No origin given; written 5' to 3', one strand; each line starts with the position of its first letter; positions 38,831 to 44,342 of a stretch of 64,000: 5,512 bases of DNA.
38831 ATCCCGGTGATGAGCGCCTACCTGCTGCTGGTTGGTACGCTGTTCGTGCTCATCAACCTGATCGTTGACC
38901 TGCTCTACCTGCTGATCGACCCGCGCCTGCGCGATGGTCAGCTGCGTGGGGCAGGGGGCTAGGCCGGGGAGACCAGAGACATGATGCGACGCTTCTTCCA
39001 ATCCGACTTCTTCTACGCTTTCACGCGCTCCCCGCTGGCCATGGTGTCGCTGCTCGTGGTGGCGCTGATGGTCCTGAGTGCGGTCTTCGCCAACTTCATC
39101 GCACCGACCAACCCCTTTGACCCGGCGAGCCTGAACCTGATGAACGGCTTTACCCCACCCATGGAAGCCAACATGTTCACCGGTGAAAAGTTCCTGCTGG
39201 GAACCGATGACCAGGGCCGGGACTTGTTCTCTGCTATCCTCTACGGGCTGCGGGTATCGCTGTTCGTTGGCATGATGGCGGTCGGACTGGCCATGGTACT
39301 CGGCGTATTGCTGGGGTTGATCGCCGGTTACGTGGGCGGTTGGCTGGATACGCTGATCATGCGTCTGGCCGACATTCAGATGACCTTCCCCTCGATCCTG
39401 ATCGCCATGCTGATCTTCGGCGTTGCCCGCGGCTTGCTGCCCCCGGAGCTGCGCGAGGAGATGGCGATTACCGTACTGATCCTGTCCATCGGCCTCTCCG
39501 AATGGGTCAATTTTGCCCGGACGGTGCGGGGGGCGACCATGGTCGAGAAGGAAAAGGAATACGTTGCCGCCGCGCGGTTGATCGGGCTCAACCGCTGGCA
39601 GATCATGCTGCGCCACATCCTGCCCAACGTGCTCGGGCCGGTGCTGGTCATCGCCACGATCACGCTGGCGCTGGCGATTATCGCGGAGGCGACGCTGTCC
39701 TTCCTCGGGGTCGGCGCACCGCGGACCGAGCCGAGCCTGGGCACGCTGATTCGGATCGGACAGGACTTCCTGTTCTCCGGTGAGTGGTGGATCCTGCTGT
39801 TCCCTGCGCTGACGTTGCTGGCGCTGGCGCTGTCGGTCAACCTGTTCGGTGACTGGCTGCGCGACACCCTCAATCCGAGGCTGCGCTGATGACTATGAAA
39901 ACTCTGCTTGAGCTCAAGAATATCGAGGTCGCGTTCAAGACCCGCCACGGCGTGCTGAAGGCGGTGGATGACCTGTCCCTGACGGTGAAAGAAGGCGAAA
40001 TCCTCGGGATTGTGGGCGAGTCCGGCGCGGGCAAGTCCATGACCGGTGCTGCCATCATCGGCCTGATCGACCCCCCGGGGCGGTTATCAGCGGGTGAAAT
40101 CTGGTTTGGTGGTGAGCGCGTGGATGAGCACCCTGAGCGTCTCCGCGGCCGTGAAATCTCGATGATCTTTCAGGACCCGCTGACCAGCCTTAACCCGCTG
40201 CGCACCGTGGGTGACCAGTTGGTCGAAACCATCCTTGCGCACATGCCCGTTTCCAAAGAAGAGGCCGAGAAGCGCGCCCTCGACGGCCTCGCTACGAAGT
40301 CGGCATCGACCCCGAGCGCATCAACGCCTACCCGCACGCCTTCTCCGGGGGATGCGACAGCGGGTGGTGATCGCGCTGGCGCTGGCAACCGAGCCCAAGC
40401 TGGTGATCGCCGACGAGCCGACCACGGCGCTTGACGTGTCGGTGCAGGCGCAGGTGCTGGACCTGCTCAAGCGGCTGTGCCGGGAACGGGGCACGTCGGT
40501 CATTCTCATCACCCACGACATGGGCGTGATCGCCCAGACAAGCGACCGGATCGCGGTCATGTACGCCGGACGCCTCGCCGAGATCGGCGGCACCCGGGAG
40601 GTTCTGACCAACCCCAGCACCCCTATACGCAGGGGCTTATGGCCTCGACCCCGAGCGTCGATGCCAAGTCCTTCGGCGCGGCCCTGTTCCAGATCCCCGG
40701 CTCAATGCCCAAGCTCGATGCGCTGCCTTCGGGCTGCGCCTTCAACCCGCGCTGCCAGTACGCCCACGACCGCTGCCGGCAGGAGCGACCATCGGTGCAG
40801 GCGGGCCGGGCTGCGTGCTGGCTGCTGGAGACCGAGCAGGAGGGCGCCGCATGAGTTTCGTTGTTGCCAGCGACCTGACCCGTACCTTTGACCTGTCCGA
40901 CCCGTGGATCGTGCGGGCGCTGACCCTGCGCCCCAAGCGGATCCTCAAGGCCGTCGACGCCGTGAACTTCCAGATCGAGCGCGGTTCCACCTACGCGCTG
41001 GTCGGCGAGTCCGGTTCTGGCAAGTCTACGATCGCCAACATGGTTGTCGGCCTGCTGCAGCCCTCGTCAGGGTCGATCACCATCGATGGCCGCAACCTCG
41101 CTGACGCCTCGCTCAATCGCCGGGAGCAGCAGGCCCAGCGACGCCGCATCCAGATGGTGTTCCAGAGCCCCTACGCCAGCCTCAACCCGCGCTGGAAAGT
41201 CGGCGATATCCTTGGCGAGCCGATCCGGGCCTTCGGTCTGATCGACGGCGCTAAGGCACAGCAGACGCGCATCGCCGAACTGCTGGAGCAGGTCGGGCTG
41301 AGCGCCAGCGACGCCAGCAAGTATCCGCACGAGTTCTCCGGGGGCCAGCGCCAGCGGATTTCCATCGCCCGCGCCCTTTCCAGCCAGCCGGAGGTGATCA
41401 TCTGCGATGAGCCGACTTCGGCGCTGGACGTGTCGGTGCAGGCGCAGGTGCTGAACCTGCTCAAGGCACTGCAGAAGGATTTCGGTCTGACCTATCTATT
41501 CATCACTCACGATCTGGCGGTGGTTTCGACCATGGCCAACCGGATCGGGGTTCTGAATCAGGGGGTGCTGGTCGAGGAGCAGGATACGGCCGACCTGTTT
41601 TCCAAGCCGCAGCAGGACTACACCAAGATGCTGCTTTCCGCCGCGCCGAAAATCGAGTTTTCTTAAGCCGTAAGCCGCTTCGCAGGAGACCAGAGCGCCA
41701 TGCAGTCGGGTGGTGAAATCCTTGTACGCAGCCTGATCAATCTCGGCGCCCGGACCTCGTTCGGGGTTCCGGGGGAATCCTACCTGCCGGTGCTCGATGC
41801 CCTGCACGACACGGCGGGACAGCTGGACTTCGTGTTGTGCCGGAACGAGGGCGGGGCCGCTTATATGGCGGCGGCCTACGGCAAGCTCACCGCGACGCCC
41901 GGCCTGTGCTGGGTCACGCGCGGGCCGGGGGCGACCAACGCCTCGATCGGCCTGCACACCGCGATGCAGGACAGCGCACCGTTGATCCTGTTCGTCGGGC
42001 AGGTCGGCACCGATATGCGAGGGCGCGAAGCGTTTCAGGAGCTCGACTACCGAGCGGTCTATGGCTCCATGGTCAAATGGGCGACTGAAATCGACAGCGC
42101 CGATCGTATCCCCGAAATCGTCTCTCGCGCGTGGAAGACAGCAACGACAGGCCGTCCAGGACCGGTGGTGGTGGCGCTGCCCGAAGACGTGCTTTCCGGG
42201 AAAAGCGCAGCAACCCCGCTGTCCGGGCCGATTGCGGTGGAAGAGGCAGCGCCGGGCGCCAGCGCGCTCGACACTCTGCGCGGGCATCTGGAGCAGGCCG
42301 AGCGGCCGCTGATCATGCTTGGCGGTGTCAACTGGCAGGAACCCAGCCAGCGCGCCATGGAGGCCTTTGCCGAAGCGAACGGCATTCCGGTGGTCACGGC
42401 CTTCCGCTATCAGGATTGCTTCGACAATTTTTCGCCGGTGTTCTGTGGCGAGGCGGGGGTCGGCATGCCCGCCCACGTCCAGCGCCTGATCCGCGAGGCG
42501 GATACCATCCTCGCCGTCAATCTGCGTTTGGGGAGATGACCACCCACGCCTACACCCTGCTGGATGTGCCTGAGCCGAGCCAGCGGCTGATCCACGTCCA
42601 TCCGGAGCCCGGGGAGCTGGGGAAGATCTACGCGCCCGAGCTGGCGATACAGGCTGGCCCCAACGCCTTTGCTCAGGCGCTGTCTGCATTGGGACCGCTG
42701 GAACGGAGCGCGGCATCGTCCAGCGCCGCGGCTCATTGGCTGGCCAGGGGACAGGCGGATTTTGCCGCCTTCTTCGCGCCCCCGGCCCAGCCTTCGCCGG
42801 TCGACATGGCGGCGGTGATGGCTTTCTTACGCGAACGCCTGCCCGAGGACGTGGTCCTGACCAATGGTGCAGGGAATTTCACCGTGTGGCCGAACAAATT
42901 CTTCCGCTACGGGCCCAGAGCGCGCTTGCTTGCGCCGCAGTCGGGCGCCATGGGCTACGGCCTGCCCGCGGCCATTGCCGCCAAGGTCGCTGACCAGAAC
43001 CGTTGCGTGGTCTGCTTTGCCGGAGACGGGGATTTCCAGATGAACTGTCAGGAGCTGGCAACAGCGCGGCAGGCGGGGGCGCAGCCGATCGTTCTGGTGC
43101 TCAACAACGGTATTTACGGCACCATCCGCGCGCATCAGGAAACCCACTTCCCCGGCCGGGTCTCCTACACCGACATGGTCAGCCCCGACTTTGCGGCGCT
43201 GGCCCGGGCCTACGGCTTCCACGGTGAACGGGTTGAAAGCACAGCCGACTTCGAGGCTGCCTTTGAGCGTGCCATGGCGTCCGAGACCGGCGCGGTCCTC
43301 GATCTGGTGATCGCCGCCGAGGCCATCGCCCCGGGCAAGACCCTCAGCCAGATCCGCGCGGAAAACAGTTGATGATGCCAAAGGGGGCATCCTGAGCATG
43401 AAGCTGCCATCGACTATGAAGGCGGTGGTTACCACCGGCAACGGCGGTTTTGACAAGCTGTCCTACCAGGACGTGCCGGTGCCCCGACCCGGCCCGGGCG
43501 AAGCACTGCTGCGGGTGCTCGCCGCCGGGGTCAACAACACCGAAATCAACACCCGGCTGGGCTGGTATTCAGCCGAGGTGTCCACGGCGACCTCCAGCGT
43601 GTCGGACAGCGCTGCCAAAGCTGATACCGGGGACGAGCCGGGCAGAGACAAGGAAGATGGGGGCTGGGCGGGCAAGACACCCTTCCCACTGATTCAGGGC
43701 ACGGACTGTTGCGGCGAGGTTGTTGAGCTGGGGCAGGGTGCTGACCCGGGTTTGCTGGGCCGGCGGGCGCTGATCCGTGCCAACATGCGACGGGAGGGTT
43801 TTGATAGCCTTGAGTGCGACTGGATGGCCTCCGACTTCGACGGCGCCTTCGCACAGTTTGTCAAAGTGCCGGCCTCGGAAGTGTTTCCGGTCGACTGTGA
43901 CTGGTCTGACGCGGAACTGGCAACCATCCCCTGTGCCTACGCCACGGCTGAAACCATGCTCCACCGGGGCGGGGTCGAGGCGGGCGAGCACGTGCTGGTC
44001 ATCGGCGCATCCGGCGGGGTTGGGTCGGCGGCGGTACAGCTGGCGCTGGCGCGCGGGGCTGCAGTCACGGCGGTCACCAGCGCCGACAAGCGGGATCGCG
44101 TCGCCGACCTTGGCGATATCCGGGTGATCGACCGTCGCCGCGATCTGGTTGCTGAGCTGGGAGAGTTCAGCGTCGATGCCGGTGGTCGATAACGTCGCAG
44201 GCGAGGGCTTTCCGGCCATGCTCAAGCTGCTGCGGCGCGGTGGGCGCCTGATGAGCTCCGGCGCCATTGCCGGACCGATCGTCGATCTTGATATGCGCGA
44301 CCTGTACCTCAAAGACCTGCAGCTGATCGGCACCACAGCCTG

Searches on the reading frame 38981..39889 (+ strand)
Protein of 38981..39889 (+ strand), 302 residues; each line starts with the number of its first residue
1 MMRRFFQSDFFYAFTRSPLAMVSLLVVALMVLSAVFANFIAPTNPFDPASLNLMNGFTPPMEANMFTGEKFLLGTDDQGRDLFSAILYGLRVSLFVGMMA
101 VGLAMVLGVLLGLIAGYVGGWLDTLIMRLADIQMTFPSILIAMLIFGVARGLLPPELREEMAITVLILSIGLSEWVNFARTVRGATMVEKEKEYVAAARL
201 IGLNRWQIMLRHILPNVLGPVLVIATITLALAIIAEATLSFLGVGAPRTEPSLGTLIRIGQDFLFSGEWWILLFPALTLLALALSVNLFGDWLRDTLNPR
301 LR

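Call 85: search_protein_families(library=pfam, proteins=[window:38981-39889:+], max_evalue=0.00001)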
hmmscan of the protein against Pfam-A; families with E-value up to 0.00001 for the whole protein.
window:38981-39889:+ (302 aa): 2 families
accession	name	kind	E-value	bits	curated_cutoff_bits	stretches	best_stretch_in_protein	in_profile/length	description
PF00528.27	BPD_transp_1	-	9.4e-30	104.1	26.4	1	108-302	1-183/184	Binding-protein-dependent transport system inner membrane component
PF12911.12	OppC_N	-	1.7e-09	37.8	23.9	1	9-48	5-44/53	N-terminal TM domain of oligopeptide transport permease C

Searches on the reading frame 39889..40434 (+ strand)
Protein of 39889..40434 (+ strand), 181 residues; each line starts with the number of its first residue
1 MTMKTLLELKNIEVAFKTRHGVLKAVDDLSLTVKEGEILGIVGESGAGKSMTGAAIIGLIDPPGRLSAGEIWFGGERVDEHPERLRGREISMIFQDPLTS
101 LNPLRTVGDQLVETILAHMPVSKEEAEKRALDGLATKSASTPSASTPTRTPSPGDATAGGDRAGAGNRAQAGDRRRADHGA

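Call 31: search_protein_families(library=pfam, proteins=[window:39889-40434:+], max_evalue=0.001)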
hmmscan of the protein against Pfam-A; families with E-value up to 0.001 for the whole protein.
window:39889-40434:+ (181 aa): 1 family
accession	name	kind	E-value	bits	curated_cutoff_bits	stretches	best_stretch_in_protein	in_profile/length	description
PF00005.33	ABC_tran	-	2e-16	61.2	25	1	27-136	2-94/137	ABC transporter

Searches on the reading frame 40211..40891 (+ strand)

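Call 31: search_protein_families(library=pfam, proteins=[window:40211-40891:+], max_evalue=0.001)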
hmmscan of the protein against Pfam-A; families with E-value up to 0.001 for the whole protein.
window:40211-40891:+ (226 aa): 2 families
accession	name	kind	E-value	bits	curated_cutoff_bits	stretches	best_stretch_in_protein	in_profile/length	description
PF00005.33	ABC_tran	-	1.4e-06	29.4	25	1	37-72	102-137/137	ABC transporter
PF13304.12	AAA_21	-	2.1e-05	25.2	27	1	54-107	250-303/304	AAA domain, putative AbiEii toxin, Type IV TA system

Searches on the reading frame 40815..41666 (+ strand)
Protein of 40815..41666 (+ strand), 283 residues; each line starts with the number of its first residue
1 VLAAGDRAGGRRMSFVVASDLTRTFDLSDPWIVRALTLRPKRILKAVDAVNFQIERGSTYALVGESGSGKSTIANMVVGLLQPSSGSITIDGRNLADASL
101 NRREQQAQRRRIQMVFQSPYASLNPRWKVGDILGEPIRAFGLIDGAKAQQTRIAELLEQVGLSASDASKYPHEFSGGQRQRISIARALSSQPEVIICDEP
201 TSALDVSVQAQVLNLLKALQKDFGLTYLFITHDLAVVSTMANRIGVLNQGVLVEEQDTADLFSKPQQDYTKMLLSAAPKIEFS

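Call 31: search_protein_families(library=pfam, proteins=[window:40815-41666:+], max_evalue=0.001)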
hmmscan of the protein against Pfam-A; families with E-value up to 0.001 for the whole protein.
window:40815-41666:+ (283 aa): 6 families
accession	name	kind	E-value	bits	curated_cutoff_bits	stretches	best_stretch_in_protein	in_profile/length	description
PF00005.33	ABC_tran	-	4.3e-37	128.2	25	1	48-202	2-137/137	ABC transporter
PF02463.25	SMC_N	-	2.8e-10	40.4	40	1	59-248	26-213/220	RecF/RecN/SMC N terminal domain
PF13401.12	AAA_22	-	1.1e-05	26.2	27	1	59-230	7-121/130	AAA domain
PF13304.12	AAA_21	-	4.2e-05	24.2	27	0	171-237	235-303/304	AAA domain, putative AbiEii toxin, Type IV TA system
PF08352.17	oligo_HPY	-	0.00016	22.5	27.1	1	253-281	1-29/65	Oligopeptide/dipeptide transporter, C-terminal region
PF13555.12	AAA_29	-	0.00016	21.8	27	1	50-85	15-50/61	P-loop containing region of AAA domain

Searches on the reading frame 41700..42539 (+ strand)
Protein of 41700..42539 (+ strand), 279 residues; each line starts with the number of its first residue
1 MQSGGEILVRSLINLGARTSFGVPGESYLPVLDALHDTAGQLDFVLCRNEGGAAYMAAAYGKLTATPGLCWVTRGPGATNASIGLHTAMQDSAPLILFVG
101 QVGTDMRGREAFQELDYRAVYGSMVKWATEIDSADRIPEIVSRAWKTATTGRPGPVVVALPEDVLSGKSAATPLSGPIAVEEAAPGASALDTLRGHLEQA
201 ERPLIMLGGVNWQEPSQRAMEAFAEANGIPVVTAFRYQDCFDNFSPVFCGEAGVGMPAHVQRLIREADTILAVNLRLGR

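Call 85: search_protein_families(library=pfam, proteins=[window:41700-42539:+], max_evalue=0.00001)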
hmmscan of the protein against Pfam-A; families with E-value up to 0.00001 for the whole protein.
window:41700-42539:+ (279 aa): 2 families
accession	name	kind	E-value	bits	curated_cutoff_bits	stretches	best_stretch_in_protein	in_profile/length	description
PF02776.23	TPP_enzyme_N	-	7.3e-35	119.8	26.8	1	3-118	2-117/119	Thiamine pyrophosphate enzyme, N-terminal TPP binding domain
PF00205.28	TPP_enzyme_M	-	1.3e-14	54.5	30.4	1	195-277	6-88/137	Thiamine pyrophosphate enzyme, central domain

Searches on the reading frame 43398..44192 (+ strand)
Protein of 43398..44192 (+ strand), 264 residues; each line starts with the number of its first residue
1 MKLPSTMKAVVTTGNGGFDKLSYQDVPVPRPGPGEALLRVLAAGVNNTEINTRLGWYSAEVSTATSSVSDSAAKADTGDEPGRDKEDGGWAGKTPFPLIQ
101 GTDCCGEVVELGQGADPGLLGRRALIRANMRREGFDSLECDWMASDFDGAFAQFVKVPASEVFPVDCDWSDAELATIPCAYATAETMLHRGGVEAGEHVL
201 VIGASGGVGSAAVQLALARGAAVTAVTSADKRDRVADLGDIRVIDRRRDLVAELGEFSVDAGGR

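Call 86: search_protein_families(library=pfam, proteins=[window:43398-44192:+], max_evalue=0.00001)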
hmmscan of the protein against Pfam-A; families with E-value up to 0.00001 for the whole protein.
window:43398-44192:+ (264 aa): 2 families
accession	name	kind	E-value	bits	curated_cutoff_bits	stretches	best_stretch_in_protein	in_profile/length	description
PF08240.17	ADH_N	-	1.4e-11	45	23.5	1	32-165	1-102/104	Alcohol dehydrogenase GroES-like domain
PF00107.32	ADH_zinc_N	-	5.1e-06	26.9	31.8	1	207-256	1-52/129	Zinc-binding dehydrogenase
